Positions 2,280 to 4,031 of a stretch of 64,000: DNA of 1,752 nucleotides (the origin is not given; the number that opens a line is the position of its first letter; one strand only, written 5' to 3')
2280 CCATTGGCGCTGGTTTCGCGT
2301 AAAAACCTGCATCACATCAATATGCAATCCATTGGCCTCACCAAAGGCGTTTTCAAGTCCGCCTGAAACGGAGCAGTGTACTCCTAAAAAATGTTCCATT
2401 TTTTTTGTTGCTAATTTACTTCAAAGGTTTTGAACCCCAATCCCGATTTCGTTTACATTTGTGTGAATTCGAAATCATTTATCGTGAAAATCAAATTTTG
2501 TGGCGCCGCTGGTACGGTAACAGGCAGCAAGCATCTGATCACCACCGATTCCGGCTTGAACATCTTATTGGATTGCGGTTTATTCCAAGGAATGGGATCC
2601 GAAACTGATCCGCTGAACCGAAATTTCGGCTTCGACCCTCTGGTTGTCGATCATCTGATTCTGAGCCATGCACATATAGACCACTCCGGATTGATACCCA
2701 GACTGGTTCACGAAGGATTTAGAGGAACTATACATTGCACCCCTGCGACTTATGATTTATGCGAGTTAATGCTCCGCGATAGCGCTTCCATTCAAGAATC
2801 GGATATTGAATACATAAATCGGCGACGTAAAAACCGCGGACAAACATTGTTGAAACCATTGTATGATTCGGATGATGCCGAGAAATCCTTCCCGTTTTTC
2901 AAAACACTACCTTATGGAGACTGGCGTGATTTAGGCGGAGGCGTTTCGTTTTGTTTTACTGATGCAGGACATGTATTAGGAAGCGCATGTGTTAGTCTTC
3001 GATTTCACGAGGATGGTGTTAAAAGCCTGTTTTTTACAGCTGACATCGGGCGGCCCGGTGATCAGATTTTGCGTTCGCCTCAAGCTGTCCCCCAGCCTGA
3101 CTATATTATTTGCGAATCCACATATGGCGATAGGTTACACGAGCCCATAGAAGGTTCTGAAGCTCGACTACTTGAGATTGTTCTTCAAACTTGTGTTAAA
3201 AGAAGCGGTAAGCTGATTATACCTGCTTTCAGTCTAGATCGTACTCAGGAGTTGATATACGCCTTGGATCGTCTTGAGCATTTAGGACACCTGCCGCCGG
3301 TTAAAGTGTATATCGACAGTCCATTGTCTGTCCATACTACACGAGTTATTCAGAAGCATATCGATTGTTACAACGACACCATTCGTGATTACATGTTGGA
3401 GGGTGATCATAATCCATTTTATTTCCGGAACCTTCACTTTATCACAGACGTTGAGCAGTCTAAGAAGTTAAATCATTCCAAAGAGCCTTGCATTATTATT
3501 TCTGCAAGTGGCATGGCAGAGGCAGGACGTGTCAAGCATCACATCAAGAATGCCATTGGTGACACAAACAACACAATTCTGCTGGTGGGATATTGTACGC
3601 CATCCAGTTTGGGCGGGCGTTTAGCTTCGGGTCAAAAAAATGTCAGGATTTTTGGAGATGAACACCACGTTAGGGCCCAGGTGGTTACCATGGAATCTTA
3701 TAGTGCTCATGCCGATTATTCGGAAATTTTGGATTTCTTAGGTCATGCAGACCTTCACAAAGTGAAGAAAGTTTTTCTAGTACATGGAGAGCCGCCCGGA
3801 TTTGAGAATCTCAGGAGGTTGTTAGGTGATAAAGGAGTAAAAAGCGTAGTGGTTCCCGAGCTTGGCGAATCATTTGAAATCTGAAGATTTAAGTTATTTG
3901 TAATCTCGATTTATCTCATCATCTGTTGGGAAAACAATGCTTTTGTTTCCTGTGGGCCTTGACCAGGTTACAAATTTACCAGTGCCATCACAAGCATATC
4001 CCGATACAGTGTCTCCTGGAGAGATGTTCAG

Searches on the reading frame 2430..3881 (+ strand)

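Call 59: search_protein_families(library=pfam, proteins=[window:2430-3881:+], max_evalue=0.001)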
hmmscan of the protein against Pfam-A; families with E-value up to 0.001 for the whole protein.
window:2430-3881:+ (484 aa): 5 families
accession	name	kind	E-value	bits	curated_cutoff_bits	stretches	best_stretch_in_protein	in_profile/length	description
PF10996.14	Beta-Casp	-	1.4e-35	122.9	27.7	1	272-398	1-120/120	Beta-Casp domain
PF07521.17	RMMBL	-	4.8e-14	52.5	21.6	1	412-474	2-62/63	Zn-dependent metallo-hydrolase RNA specificity domain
PF00753.33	Lactamase_B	-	4.5e-10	40.2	22.7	1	36-217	10-161/196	Metallo-beta-lactamase superfamily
PF16661.11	Lactamase_B_6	-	7e-06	26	27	1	37-193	2-152/193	Metallo-beta-lactamase superfamily domain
PF12706.13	Lactamase_B_2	-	4.5e-05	23.6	27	1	44-229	2-163/200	Beta-lactamase superfamily domain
